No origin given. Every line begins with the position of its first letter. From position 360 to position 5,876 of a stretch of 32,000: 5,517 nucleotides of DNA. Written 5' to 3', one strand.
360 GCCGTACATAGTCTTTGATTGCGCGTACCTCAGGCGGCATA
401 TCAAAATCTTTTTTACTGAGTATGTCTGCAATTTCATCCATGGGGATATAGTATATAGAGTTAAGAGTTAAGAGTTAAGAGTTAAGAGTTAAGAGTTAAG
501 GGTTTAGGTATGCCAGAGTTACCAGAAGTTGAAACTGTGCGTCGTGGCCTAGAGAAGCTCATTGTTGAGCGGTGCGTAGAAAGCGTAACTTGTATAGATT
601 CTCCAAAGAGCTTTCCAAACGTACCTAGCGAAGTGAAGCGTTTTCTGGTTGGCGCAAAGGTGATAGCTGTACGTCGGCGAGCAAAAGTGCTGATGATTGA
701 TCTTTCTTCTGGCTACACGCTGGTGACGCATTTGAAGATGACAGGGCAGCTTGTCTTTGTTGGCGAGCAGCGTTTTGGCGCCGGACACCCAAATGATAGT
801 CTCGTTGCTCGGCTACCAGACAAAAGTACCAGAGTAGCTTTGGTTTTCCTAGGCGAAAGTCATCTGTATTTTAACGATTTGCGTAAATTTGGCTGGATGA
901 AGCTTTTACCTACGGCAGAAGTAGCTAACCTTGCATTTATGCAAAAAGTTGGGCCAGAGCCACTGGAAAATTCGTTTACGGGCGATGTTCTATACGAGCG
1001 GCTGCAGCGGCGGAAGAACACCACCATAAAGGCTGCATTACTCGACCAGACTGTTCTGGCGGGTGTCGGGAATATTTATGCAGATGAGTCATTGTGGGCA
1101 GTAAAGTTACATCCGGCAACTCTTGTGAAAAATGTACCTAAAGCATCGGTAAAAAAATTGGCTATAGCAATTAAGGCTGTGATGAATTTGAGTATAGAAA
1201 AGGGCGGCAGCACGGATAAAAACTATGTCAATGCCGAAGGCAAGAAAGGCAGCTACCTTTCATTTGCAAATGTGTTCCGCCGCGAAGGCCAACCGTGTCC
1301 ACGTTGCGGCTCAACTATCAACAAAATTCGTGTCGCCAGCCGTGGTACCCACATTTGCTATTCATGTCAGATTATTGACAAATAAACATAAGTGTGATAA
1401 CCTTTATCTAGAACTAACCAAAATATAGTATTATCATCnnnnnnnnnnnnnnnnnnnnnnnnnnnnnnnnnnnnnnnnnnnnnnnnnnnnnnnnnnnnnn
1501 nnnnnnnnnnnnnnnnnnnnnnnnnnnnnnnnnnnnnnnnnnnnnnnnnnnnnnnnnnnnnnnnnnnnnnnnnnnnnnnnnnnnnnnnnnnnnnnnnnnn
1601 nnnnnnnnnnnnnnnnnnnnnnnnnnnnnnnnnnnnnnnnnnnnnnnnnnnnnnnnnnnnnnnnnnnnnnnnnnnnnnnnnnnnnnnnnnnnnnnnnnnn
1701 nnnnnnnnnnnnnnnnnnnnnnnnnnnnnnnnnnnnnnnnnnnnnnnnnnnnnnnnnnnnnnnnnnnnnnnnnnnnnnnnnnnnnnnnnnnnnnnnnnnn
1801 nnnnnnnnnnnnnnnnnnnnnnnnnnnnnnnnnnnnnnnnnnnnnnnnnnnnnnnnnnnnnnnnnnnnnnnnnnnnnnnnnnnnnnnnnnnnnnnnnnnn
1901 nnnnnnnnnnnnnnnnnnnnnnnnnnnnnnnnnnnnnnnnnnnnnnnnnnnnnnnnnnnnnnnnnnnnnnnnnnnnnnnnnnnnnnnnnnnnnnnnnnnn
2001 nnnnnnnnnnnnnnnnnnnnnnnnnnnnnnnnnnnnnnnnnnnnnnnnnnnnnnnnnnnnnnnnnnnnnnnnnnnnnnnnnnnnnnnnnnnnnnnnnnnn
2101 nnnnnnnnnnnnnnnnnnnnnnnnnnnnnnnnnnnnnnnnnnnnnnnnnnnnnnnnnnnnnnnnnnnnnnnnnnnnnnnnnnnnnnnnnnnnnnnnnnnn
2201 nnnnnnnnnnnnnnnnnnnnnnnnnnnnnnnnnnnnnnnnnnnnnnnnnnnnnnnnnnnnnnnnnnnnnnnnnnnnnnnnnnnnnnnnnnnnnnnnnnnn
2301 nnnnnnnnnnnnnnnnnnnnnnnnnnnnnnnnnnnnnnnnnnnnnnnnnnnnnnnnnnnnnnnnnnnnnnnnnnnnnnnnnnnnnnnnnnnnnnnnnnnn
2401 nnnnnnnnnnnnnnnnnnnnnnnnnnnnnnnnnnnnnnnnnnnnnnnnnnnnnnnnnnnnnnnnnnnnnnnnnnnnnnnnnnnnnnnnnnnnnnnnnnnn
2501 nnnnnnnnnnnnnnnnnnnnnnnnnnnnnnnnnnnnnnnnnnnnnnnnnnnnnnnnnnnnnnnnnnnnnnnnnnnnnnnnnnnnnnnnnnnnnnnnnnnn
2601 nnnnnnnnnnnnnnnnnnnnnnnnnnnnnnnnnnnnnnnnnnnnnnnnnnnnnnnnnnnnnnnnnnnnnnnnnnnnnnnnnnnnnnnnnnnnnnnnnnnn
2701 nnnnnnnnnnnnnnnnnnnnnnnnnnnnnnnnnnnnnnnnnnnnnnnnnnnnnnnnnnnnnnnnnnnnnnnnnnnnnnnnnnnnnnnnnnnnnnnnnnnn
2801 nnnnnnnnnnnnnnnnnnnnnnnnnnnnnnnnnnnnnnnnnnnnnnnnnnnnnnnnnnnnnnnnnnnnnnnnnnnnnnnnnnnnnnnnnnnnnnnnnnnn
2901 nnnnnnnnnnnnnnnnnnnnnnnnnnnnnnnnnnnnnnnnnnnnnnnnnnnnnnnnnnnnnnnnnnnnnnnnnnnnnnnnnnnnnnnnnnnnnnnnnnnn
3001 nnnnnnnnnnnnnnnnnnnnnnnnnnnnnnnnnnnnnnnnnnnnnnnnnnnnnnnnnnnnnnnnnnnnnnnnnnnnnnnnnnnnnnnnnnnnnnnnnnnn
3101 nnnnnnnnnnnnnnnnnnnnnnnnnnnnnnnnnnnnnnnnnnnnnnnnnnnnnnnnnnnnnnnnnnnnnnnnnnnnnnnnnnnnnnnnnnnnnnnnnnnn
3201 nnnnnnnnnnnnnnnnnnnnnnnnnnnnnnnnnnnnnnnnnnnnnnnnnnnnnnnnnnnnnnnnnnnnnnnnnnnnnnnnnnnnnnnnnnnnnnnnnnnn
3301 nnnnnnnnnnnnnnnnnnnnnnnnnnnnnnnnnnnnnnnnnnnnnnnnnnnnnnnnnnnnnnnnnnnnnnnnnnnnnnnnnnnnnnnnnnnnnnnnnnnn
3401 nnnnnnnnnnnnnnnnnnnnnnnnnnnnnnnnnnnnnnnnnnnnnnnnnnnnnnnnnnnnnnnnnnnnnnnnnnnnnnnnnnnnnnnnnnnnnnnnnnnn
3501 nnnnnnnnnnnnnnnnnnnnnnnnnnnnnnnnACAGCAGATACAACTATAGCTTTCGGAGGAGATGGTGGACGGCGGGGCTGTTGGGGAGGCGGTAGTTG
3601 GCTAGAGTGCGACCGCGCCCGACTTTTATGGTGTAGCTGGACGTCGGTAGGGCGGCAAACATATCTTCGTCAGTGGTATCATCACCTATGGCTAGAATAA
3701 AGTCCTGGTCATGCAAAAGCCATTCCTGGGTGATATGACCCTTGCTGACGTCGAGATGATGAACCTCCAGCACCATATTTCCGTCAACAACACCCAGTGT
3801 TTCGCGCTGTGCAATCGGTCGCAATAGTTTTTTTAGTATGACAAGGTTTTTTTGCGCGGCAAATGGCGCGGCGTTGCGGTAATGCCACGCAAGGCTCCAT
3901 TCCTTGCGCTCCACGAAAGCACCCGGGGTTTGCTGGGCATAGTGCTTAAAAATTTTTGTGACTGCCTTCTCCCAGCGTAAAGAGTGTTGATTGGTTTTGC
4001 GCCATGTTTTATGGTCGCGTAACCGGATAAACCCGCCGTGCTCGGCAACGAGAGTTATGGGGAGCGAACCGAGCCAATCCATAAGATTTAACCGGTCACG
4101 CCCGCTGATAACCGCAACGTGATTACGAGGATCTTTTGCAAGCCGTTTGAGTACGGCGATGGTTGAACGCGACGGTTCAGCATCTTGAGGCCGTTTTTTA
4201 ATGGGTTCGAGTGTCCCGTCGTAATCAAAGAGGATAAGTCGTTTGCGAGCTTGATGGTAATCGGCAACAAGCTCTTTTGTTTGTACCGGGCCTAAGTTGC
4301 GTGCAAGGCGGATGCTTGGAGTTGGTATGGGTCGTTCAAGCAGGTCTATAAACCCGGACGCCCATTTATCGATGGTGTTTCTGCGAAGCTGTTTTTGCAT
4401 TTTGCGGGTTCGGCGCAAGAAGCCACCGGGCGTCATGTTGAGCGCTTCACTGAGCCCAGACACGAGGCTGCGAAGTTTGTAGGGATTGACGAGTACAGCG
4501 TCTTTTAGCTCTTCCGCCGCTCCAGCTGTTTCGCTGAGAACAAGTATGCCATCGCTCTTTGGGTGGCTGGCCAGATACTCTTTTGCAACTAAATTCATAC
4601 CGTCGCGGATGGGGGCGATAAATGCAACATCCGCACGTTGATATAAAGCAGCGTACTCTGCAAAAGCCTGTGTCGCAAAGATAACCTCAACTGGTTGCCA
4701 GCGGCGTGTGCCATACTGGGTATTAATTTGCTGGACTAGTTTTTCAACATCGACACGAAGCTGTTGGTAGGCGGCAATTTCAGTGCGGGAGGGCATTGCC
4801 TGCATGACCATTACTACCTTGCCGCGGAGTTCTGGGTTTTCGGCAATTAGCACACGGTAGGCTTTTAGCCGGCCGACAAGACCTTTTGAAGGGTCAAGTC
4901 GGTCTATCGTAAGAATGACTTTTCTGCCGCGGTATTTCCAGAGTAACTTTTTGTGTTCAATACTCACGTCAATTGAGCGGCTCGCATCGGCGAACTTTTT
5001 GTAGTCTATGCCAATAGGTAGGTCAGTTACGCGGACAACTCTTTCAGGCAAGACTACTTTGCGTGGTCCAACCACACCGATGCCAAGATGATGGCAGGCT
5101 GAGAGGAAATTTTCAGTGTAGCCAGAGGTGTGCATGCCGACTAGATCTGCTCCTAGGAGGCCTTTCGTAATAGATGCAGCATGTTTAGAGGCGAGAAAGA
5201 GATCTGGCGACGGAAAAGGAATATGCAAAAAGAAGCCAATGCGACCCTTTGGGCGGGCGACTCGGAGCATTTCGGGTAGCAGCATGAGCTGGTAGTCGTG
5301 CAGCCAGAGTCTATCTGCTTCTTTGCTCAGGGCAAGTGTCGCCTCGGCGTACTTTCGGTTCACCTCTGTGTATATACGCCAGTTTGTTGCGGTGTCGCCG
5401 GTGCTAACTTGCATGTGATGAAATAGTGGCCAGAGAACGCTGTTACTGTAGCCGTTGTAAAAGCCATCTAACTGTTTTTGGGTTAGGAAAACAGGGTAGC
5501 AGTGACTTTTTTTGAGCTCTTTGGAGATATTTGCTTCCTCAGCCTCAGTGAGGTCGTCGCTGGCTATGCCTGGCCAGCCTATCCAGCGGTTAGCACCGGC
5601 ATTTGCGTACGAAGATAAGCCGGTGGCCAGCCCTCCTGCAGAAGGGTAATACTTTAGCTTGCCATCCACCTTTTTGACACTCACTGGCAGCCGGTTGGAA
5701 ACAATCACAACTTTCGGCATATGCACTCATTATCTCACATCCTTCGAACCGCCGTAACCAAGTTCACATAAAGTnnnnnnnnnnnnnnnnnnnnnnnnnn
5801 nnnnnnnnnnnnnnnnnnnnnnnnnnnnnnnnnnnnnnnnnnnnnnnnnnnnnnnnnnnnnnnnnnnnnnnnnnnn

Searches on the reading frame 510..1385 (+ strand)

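Call 5: search_protein_families(library=pfam, proteins=[window:510-1385:+], max_evalue=0.01)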
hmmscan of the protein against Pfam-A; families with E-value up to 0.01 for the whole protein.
window:510-1385:+ (291 aa): 4 families
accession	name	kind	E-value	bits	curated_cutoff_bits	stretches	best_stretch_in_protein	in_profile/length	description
PF01149.29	Fapy_DNA_glyco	-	8.9e-29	100.9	25.5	1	1-130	1-117/117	Formamidopyrimidine-DNA glycosylase N-terminal domain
PF06831.19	H2TH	-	4.4e-26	91.1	34.7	1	147-235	1-88/93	Formamidopyrimidine-DNA glycosylase H2TH domain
PF06827.20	zf-FPG_IleRS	-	6.4e-09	35.9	21.3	1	260-287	1-28/30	Zinc finger found in FPG and IleRS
PF12760.12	Zn_ribbon_IS1595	-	0.004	17.5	25.4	1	260-287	18-44/46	Transposase zinc-ribbon domain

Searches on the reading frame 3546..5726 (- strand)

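Call 5: search_protein_families(library=pfam, proteins=[window:3546-5726:-], max_evalue=0.01)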
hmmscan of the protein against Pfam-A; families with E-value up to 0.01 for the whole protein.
window:3546-5726:- (726 aa): 4 families
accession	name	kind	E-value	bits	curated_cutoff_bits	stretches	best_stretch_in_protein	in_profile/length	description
PF00982.27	Glyco_transf_20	-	9.4e-131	437.2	32.5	1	5-464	2-472/473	Glycosyltransferase family 20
PF02358.22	Trehalose_PPase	-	6.1e-50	170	27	1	499-696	1-206/235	Trehalose-phosphatase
PF08282.18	Hydrolase_3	-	2.9e-07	30.9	20.9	1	498-600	1-95/255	haloacid dehalogenase-like hydrolase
PF00534.26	Glycos_transf_1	-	0.0077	16.2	26.4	0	264-432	11-159/172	Glycosyl transferases group 1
